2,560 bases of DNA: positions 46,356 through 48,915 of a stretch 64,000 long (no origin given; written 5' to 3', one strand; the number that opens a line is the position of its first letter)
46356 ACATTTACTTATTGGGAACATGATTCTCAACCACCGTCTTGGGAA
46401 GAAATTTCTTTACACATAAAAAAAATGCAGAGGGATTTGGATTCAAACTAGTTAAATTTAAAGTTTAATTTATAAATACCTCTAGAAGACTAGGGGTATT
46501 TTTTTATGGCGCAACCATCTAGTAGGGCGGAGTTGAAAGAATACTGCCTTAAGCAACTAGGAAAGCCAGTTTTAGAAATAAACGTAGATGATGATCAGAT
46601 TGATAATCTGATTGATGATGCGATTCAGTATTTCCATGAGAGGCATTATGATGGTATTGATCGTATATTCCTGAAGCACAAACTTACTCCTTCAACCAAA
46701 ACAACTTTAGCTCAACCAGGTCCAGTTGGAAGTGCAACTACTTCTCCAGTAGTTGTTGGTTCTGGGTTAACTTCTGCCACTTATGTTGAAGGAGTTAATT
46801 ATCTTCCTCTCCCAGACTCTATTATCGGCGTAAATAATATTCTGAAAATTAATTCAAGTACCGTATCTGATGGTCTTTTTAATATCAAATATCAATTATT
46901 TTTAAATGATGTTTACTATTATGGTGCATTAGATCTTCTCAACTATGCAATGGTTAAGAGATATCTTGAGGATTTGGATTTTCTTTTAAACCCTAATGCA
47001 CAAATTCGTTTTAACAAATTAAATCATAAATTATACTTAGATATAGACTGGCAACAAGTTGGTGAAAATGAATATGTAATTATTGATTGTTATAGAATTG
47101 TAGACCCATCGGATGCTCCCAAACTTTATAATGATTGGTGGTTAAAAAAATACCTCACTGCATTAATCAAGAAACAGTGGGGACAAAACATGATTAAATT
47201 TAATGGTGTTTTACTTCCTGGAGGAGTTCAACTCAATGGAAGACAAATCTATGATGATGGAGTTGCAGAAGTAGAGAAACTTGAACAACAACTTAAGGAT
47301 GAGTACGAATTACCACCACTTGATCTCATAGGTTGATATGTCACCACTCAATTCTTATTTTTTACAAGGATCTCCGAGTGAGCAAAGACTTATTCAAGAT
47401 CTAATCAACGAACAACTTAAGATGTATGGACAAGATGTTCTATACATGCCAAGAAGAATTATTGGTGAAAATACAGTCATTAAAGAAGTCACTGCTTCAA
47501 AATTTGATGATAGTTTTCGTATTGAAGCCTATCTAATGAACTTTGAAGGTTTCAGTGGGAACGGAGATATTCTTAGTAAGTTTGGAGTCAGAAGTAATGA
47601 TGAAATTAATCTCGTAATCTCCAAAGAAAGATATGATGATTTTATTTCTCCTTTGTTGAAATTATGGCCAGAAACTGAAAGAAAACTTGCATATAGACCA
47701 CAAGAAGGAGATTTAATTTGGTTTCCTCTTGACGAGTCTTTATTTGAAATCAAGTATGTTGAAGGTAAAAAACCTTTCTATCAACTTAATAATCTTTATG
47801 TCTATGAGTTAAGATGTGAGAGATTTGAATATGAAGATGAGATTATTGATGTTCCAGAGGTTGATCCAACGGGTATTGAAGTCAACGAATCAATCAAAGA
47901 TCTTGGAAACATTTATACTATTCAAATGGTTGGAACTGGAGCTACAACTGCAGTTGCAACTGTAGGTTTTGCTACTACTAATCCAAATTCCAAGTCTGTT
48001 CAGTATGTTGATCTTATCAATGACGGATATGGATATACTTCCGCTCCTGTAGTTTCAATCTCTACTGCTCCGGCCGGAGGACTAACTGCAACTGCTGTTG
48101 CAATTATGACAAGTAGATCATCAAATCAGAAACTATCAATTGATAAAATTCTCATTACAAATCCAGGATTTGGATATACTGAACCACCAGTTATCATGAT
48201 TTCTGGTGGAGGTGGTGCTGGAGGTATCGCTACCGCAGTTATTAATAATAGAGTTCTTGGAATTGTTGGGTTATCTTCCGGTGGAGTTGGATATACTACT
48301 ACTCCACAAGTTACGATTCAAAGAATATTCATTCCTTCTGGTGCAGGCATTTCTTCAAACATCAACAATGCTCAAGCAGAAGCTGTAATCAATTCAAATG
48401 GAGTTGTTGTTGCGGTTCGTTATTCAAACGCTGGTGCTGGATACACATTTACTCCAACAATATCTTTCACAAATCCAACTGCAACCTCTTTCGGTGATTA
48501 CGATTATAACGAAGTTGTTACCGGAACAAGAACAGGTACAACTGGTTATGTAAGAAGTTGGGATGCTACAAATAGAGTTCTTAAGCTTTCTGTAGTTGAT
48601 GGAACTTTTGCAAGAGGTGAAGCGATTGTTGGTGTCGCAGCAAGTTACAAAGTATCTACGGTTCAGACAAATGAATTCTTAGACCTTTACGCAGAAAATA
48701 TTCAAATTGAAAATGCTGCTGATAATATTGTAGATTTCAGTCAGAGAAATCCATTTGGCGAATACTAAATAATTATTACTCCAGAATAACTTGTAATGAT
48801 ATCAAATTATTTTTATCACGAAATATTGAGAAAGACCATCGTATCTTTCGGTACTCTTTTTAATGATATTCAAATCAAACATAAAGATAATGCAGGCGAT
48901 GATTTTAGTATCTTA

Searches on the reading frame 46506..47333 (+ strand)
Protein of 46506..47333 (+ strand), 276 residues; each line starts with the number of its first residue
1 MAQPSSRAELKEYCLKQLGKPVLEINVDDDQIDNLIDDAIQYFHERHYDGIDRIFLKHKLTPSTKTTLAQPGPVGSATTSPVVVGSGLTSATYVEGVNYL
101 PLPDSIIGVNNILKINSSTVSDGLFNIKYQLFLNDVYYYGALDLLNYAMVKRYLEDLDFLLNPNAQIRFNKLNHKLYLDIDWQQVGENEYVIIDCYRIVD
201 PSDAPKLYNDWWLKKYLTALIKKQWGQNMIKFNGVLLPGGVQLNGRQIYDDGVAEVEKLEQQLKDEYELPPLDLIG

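Call 3: search_protein_families(library=pfam, proteins=[window:46506-47333:+], max_evalue=0.01)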
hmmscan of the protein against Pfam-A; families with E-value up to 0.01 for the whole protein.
window:46506-47333:+ (276 aa): 0 families

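Call 4: search_protein_families(library=phrogs, proteins=[window:46506-47333:+], max_evalue=0.001)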
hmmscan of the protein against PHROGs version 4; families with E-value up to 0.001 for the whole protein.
window:46506-47333:+ (276 aa): 1 family
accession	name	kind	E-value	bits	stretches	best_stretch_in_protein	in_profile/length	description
phrog_211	-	connector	2.5e-46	159.4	1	2-268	722-964/976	head-tail adaptor Ad2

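Call 22: search_dna_similar(query=window:46506-47333:+, collection=phages, mode=protein, max_rows=12)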
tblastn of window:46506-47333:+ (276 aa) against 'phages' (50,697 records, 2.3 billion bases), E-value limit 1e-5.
Records with a match: 1244; places in all: 1244; records where one place covers at least 80% of the query: 667.
Best place of each record, by identity: 60-80% 5; <60% 1239.
By first word of the organism name: Synechococcus 379; Escherichia 197; Salmonella 164; Klebsiella 145; Vibrio 77; Cyanophage 61; Prochlorococcus 24; Rhizobium 23; Shigella 23; Dickeya 20; and 34 more.
By host as written in the record: - 304; Synechococcus 107; Klebsiella pneumoniae 68; Escherichia coli 63; Synechococcus sp. 38; Synechococcus sp. WH7803 28; Salmonella enterica 26; Escherichia coli O157:H7 26; and 253 more.
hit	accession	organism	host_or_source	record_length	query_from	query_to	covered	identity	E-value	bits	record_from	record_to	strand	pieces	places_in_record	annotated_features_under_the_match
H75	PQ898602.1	Synechococcus phage S-SCSM2R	Synechococcus sp. WH7803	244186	1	276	100%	79.3%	1e-134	424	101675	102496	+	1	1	neck protein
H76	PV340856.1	Synechococcus phage Sf-FS3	Synechococcus sp. WH8102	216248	1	276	100%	62.7%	3e-104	338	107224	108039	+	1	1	neck protein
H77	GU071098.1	Synechococcus phage S-SSM7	Synechococcus sp. WH8109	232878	1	276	100%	62.7%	2e-101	329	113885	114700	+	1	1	gp13: neck protein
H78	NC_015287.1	Synechococcus phage S-SSM7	Synechococcus sp. WH8109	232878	1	276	100%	62.7%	2e-101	329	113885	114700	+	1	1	gp13: head-tail adaptor Ad2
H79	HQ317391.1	Cyanophage S-SSM6a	Synechococcus sp. WH8109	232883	1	276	100%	62.7%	2e-101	329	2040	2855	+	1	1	neck protein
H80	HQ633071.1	Synechococcus phage S-SKS1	Synechococcus sp. WH7803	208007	1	276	100%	56.1%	3e-91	300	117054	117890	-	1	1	hypothetical protein (x2)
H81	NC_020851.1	Synechococcus phage S-SKS1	Synechococcus sp. WH7803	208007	1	276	100%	56.1%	3e-91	300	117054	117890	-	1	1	head-tail adaptor Ad2 | hypothetical protein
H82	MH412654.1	Synechococcus phage S-T4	Synechococcus sp. WH 7803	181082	1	276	100%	55.9%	1e-91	301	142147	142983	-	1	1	neck protein | hypothetical protein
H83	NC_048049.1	Synechococcus phage S-T4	Synechococcus sp. WH 7803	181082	1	276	100%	55.9%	1e-91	301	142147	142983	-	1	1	head-tail adaptor Ad2 | hypothetical protein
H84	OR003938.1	Synechococcus phage DSL-LC03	Synechococcus sp.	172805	3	276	99%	55.8%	3e-90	297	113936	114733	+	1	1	neck protein | hypothetical protein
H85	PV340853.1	Synechococcus phage Sf-CH8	Synechococcus sp. WH8102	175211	1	276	100%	55.2%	2e-89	295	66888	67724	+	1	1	head-tail adaptor Ad2 | hypothetical protein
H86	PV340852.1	Synechococcus phage Sf-CH5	Synechococcus sp. WH8102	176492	1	276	100%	55.2%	2e-89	295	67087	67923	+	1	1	head-tail adaptor Ad2 | hypothetical protein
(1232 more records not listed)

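Call 23: get_annotated_region(hit=H75, flank=20000)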
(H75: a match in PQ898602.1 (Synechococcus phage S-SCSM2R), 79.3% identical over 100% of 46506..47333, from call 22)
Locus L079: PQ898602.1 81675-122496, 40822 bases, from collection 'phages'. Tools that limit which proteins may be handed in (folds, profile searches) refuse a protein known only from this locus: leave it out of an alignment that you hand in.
description: Synechococcus phage S-SCSM2R, complete genome.
organism: Synechococcus phage S-SCSM2R (NCBI taxid 3400247)
taxonomy: Viruses
host: Synechococcus sp. WH7803; source: South China Sea; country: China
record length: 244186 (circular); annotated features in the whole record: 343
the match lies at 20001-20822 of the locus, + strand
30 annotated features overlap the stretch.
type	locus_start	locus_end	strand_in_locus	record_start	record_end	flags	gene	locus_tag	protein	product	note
CDS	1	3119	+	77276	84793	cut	-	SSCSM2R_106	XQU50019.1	DUF4815 domain-containing protein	-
CDS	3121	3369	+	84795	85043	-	-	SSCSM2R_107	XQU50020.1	hypothetical protein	-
CDS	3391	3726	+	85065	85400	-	-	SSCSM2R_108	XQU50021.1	L-shaped tail fiber protein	-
CDS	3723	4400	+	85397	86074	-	-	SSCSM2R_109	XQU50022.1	tail adaptor protein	-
CDS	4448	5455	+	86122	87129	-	-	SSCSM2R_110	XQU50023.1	tail fiber rope protein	-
CDS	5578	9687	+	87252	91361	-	-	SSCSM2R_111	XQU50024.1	TolB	-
CDS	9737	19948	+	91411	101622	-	-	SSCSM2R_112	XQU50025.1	large exoprotein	involved in heme utilization or adhesion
CDS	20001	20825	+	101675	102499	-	-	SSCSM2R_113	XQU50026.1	neck protein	-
CDS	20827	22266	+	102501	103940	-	-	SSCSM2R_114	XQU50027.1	neck protein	-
CDS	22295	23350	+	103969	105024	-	-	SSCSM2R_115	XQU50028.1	tail sheath stabilizer and completion protein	-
CDS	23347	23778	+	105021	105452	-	-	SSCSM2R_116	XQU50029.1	terminase small subunit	-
CDS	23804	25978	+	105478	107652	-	-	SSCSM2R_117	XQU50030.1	hypothetical protein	-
CDS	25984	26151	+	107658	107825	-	-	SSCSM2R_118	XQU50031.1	NblA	-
CDS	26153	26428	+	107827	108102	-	-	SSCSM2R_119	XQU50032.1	hypothetical protein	-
CDS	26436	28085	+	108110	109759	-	-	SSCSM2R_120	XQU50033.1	terminase large subunit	-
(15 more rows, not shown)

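Call 24: get_annotated_region(hit=H78, flank=14000)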
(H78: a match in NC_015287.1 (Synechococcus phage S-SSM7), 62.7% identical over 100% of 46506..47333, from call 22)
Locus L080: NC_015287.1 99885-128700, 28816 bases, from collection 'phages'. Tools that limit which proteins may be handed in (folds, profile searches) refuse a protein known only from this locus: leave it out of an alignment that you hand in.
description: Synechococcus phage S-SSM7, complete genome.
organism: Synechococcus phage S-SSM7 (NCBI taxid 445686)
taxonomy: Viruses; Duplodnaviria; Heunggongvirae; Uroviricota; Caudoviricetes; Kyanoviridae; Lipsvirus; Lipsvirus ssm7
host: Synechococcus sp. WH8109; source: Sargasso Sea; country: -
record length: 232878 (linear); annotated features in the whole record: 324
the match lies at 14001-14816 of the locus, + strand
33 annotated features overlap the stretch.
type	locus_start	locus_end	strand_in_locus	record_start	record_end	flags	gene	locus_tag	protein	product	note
CDS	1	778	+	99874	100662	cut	-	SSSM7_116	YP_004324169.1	hypothetical protein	T4-LIKE GC: 1338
CDS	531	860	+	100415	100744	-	-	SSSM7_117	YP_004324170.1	hypothetical protein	T4-LIKE GC: 1339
CDS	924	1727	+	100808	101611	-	-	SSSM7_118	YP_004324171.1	hypothetical protein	T4-LIKE GC: 1340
CDS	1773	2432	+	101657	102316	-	-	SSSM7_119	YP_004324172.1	minor coat protein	T4-LIKE GC: 1341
CDS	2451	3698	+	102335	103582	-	-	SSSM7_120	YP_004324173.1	hypothetical protein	T4-LIKE GC: 302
CDS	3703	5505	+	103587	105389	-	-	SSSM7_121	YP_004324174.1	Nol-like carbamoyltransferase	T4-LIKE GC: 303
CDS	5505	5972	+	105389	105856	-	-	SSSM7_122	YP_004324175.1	2OG-Fe(II) oxygenase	T4-LIKE GC: 1342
CDS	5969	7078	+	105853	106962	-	nol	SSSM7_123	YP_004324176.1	Nol-like carbamoyltransferase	T4-LIKE GC: 1343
CDS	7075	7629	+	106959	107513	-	denV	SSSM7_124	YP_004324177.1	DNA endonuclease V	T4-LIKE GC: 100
CDS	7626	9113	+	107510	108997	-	-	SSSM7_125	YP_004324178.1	tryptophan halogenase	T4-LIKE GC: 212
CDS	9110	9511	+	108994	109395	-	-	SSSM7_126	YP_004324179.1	bifunctional heptose 7-phosphate kinase/heptose 1-phosphate adenyltransferase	T4-LIKE GC: 304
CDS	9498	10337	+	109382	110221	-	-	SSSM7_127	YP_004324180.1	putative carbohydrate kinase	T4-LIKE GC: 305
CDS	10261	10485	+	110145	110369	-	-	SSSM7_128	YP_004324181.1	hypothetical protein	T4-LIKE GC: 328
CDS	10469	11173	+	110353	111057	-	-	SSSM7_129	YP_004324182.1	hypothetical protein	T4-LIKE GC: 183; contains PF05175 domain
CDS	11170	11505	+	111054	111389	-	-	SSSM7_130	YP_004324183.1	phosphoheptose isomerase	T4-LIKE GC: 306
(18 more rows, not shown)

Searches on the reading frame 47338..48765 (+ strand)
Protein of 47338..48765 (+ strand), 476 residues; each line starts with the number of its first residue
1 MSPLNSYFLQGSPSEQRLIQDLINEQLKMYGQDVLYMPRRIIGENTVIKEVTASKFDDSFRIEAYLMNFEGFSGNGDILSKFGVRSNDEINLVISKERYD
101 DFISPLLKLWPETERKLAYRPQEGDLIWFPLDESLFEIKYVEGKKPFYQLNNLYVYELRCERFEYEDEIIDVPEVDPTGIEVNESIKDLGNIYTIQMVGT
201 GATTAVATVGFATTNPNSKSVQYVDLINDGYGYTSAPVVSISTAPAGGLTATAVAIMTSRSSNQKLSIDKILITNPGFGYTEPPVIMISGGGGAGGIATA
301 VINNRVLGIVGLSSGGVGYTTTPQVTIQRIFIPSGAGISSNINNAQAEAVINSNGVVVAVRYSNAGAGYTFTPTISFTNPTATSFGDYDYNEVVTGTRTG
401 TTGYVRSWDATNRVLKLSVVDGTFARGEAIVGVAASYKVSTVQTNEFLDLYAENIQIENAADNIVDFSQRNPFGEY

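Call 3: search_protein_families(library=pfam, proteins=[window:47338-48765:+], max_evalue=0.01)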
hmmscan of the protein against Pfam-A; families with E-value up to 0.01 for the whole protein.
window:47338-48765:+ (476 aa): 1 family
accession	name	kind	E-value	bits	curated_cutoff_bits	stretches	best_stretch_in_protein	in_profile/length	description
PF11649.13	T4_neck-protein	-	3.8e-29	102.3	25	1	13-184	40-200/278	Virus neck protein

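Call 4: search_protein_families(library=phrogs, proteins=[window:47338-48765:+], max_evalue=0.001)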
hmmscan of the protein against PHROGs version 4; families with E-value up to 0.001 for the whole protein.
window:47338-48765:+ (476 aa): 12 families
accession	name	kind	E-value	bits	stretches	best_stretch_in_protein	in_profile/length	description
phrog_460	-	connector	3.2e-121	405.7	3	2-256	14-266/385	head closure Hc2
phrog_679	-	connector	4.2e-51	175.1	1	4-187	14-185/251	head closure Hc2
phrog_701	-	head and packaging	6.6e-16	56.2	1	194-388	1145-1308/6136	virion structural protein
phrog_19630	-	head and packaging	7.6e-14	51.4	1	199-328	1146-1260/1266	virion structural protein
phrog_708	-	tail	1.2e-13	50.6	1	164-329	752-918/1383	baseplate wedge subunit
phrog_5342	-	tail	6.4e-12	44.1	1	203-303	46-137/3319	tail fiber protein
phrog_27011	-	connector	2.6e-09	38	1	14-165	13-152/279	head closure Hc2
phrog_22827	-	unknown function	1.3e-07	31.7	1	247-329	168-245/613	-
phrog_1922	-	tail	1.5e-06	28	1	193-328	742-892/932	baseplate hub subunit and tail lysozyme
phrog_2885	-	tail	4.4e-06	24.2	1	204-341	1030-1164/4179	baseplate wedge subunit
phrog_438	-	tail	0.00017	21.9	0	260-355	190-279/478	baseplate wedge subunit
phrog_32965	-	head and packaging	0.00076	17.7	0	276-340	132-198/2054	virion structural protein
